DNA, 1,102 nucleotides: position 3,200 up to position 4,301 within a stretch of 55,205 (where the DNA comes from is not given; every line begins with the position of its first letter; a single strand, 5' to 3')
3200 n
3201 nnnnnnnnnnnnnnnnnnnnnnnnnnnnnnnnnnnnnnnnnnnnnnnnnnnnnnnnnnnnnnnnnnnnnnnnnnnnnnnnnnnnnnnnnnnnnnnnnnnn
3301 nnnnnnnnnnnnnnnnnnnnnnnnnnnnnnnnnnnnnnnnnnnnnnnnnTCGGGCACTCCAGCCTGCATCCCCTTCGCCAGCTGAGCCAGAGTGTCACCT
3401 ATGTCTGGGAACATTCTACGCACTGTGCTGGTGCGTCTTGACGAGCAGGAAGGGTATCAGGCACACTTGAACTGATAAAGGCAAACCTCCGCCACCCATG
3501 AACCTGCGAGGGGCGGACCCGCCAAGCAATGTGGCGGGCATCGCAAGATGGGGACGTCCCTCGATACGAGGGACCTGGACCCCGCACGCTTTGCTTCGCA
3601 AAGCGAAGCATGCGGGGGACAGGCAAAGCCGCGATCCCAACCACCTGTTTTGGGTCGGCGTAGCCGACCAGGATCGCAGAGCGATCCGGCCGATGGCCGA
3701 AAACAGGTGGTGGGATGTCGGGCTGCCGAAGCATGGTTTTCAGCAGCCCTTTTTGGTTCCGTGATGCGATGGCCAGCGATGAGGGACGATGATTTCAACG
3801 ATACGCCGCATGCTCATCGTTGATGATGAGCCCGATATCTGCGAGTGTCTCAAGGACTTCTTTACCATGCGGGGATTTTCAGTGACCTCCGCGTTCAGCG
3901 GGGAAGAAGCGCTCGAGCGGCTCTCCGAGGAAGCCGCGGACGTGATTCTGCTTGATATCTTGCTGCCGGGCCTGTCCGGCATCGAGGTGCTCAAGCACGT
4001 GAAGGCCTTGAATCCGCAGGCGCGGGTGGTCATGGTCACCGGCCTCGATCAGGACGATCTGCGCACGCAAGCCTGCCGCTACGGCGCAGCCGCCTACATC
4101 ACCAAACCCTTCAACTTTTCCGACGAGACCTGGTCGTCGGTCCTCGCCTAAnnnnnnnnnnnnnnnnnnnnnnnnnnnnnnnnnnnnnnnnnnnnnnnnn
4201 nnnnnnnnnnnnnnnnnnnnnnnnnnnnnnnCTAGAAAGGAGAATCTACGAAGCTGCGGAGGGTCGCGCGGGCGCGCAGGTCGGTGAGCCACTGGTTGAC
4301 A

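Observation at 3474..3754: Giant GEMM-I-like leader with terminator platform upstream of a stand-alone response regulator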

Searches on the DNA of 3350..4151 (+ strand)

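Call 4: search_rna_families(source=window, start=3350, end=3850, threshold=evalue, max_evalue=10, show_alignments=6)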
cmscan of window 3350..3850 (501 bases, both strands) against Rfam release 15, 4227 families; matches with E-value up to 10: 15.
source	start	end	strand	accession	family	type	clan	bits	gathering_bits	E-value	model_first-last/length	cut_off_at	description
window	3565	3731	+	RF03167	c-di-GMP-I-GGC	Cis-reg; riboswitch;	CL00126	16.9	59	0.21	1-80/80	no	c-di-GMP-I-GGC riboswitch aptamer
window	3582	3615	+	RF03702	MIR851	Gene; miRNA;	-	16.3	90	2.6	1-108/108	no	MIR851 microRNA precursor family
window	3626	3723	+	RF03317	mir-4874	Gene; miRNA;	-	15.8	70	7.8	1-94/94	no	mir-4874 microRNA precursor family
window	3640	3711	+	RF03211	mir-666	Gene; miRNA;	-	15.1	70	8.3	1-86/86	no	mir-666 microRNA precursor family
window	3779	3847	+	RF01137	sR21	Gene; snRNA; snoRNA; CD-box;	-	14.3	45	7.4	1-67/67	no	Small nucleolar RNA sR21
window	3519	3619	+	RF02046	Sphinx_1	Gene; lncRNA;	-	14.1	34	3.7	1-100/100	no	Sphinx_ conserved region 1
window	3578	3656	-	RF01752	psaA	Cis-reg;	-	13.7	50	0.76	32-125/197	no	psaA RNA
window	3782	3846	+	RF01127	sR42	Gene; snRNA; snoRNA; CD-box;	-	13.6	38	0.89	1-63/63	no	Small nucleolar RNA sR42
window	3531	3659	+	RF01721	Pseudomon-groES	Cis-reg;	-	13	50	7.4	1-111/111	no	Pseudomon-groES RNA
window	3775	3844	+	RF01130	sR46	Gene; snRNA; snoRNA; CD-box;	-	12.7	50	2.3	1-56/56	no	Small nucleolar RNA sR46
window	3472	3520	-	RF03057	nhaA-I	Cis-reg; riboswitch;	-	11.9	37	8.6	1-55/55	no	nhaA-I RNA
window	3819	3850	+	RF00282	SNORD48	Gene; snRNA; snoRNA; CD-box;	-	11.8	36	7.5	1-33/63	3'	Small nucleolar RNA SNORD48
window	3471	3527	+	RF03167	c-di-GMP-I-GGC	Cis-reg; riboswitch;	CL00126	11.7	59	6.7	1-80/80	no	c-di-GMP-I-GGC riboswitch aptamer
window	3782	3842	+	RF01121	sR38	Gene; snRNA; snoRNA; CD-box;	-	11.2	50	4.6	1-59/59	no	Small nucleolar RNA sR38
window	3820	3837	+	RF01304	sR5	Gene; snRNA; snoRNA; CD-box;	-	10.4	40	9.1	1-53/53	no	Small nucleolar RNA sR5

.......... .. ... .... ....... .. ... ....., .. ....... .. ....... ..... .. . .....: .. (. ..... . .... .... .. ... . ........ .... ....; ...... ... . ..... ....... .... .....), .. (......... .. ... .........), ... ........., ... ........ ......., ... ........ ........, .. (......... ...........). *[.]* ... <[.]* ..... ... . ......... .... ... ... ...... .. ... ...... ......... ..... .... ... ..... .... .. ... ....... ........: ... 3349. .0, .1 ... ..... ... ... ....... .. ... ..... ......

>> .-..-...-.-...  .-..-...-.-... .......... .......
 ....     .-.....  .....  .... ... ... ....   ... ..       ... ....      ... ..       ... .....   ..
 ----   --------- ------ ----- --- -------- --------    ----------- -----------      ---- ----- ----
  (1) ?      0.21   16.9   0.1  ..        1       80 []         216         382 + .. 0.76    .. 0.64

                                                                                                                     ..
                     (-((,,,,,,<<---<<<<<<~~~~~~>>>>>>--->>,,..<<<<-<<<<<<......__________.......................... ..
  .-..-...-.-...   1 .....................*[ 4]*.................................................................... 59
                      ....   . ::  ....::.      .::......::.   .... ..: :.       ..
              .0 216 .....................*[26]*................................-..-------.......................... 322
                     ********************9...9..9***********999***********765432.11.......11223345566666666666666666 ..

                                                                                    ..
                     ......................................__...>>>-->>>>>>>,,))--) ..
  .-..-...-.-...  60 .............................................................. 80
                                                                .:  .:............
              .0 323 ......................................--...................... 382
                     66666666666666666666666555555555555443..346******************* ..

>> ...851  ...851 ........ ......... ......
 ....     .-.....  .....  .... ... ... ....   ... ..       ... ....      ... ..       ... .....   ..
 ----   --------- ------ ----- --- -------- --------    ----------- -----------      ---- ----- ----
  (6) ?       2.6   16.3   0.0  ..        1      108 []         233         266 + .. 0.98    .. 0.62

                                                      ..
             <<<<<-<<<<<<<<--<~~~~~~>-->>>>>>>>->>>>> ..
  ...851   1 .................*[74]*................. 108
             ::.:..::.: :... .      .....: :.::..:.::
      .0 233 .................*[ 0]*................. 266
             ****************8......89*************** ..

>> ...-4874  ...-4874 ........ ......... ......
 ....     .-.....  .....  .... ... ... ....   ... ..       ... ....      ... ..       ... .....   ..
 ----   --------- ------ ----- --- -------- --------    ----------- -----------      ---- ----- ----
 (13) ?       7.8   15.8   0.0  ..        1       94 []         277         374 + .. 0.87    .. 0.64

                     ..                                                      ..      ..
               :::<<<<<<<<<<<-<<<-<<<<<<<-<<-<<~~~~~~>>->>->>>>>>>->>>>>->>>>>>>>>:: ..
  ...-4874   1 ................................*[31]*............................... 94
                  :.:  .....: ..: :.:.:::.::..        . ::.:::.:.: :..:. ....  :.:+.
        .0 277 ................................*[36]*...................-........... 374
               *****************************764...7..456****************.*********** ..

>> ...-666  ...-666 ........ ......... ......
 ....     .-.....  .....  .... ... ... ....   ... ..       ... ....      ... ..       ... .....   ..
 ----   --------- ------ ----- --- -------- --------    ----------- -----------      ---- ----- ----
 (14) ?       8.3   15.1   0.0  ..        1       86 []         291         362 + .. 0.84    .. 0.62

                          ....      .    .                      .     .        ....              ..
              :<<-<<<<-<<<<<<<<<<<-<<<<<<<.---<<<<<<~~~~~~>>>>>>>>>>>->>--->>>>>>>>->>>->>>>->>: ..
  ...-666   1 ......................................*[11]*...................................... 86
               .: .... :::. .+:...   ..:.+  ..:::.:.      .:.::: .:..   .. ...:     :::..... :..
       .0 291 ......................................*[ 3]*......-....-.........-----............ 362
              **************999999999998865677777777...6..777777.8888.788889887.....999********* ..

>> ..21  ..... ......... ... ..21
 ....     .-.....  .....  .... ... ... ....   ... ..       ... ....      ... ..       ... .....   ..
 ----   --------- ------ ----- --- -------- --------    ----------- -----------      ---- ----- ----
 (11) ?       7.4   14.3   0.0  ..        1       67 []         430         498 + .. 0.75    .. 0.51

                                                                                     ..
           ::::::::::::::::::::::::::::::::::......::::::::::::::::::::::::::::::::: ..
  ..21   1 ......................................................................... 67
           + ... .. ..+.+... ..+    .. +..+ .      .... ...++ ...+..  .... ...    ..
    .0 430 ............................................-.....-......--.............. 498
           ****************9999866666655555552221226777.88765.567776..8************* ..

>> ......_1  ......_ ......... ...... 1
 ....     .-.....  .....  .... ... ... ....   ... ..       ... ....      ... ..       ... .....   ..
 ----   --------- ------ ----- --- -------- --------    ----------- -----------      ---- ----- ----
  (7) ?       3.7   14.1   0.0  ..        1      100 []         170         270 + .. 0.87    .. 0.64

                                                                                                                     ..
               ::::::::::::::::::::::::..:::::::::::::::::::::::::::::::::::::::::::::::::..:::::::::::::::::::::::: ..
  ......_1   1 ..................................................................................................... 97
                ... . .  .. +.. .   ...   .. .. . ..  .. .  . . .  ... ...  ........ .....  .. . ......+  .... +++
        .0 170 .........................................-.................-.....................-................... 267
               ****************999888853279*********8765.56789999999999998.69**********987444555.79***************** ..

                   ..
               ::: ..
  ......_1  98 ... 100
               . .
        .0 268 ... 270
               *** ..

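Call 17: search_rna_families(sources=[L001, L002, L003, L004, L005], threshold=evalue, max_evalue=0.5, show_alignments=6)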
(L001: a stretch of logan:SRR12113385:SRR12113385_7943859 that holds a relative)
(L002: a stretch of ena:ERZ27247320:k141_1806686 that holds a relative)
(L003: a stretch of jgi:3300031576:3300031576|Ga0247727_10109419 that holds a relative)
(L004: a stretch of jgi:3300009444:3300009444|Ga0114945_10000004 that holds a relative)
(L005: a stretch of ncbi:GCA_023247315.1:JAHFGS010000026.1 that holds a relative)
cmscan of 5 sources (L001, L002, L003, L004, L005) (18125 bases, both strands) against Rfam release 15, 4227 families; matches with E-value up to 0.5: 7.
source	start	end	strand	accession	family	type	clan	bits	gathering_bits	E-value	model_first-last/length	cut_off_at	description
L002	942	1062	+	RF03167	c-di-GMP-I-GGC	Cis-reg; riboswitch;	CL00126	60.9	59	1.9e-12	1-80/80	no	c-di-GMP-I-GGC riboswitch aptamer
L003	1998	2118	+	RF03167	c-di-GMP-I-GGC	Cis-reg; riboswitch;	CL00126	60.9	59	1.9e-12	1-80/80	no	c-di-GMP-I-GGC riboswitch aptamer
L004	550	701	+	RF03167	c-di-GMP-I-GGC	Cis-reg; riboswitch;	CL00126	41.8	59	5.7e-07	1-80/80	no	c-di-GMP-I-GGC riboswitch aptamer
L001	572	696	+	RF03167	c-di-GMP-I-GGC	Cis-reg; riboswitch;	CL00126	41.2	59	8.2e-07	1-80/80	no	c-di-GMP-I-GGC riboswitch aptamer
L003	15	94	+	RF04287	mir-9195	Gene; miRNA;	-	26.5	90.5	0.16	1-87/87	no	mir-9195 microRNA precursor family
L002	1482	1556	+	RF00931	mir-879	Gene; miRNA;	-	25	90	0.22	1-74/74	no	mir-879 microRNA precursor family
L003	2538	2612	+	RF00931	mir-879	Gene; miRNA;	-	25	90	0.22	1-74/74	no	mir-879 microRNA precursor family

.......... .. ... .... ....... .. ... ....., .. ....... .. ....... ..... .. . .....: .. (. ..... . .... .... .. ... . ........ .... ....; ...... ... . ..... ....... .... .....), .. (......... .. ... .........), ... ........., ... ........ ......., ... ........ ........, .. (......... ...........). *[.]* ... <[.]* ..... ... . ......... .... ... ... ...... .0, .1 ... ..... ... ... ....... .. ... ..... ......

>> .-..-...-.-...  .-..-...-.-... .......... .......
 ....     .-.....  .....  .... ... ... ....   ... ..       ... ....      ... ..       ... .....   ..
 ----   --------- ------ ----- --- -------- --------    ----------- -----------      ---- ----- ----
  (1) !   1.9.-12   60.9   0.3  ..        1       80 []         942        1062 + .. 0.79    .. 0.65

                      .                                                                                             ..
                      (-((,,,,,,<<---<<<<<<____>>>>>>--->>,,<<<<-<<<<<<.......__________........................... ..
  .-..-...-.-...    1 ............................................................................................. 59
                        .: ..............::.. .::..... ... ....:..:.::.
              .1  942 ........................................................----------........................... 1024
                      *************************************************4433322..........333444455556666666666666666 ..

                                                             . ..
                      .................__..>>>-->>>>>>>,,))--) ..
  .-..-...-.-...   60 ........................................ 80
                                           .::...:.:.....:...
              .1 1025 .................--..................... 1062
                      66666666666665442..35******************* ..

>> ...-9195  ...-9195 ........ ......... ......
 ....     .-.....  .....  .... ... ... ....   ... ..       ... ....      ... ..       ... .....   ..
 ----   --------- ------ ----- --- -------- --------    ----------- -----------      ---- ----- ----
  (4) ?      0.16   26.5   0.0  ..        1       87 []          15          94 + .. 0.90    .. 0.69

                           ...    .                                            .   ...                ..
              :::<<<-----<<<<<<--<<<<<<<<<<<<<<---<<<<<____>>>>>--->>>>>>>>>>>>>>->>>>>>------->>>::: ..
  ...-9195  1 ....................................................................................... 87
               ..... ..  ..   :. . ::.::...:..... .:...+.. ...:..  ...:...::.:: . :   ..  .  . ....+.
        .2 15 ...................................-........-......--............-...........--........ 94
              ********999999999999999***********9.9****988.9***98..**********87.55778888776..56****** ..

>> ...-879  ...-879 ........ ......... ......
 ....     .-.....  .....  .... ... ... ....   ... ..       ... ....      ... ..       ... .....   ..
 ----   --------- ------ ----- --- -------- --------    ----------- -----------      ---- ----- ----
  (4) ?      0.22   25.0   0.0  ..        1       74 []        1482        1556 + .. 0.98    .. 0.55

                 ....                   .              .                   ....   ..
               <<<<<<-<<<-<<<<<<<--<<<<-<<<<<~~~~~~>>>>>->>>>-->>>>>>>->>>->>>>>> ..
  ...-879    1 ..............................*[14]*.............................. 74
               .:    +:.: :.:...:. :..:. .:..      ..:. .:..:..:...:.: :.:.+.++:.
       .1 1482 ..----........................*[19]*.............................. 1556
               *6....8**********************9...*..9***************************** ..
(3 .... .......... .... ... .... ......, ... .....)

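Call 29: search_rna_families(sources=[L006, L086, L166, L167, L168], threshold=evalue, max_evalue=0.1, show_alignments=6)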
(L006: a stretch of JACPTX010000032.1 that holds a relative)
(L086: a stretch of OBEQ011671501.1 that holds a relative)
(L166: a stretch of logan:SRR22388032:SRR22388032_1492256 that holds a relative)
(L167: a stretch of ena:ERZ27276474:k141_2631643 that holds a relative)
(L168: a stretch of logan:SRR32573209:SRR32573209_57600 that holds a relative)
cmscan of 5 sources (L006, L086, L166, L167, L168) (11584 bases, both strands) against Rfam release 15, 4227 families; matches with E-value up to 0.1: 3.
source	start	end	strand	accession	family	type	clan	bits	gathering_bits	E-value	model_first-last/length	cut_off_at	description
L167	1046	1120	+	RF03167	c-di-GMP-I-GGC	Cis-reg; riboswitch;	CL00126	65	59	7.9e-14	1-80/80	no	c-di-GMP-I-GGC riboswitch aptamer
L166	218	300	+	RF03167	c-di-GMP-I-GGC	Cis-reg; riboswitch;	CL00126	64.6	59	9.9e-14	1-80/80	no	c-di-GMP-I-GGC riboswitch aptamer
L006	1290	1398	+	RF03167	c-di-GMP-I-GGC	Cis-reg; riboswitch;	CL00126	57.5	59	1.1e-11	1-80/80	no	c-di-GMP-I-GGC riboswitch aptamer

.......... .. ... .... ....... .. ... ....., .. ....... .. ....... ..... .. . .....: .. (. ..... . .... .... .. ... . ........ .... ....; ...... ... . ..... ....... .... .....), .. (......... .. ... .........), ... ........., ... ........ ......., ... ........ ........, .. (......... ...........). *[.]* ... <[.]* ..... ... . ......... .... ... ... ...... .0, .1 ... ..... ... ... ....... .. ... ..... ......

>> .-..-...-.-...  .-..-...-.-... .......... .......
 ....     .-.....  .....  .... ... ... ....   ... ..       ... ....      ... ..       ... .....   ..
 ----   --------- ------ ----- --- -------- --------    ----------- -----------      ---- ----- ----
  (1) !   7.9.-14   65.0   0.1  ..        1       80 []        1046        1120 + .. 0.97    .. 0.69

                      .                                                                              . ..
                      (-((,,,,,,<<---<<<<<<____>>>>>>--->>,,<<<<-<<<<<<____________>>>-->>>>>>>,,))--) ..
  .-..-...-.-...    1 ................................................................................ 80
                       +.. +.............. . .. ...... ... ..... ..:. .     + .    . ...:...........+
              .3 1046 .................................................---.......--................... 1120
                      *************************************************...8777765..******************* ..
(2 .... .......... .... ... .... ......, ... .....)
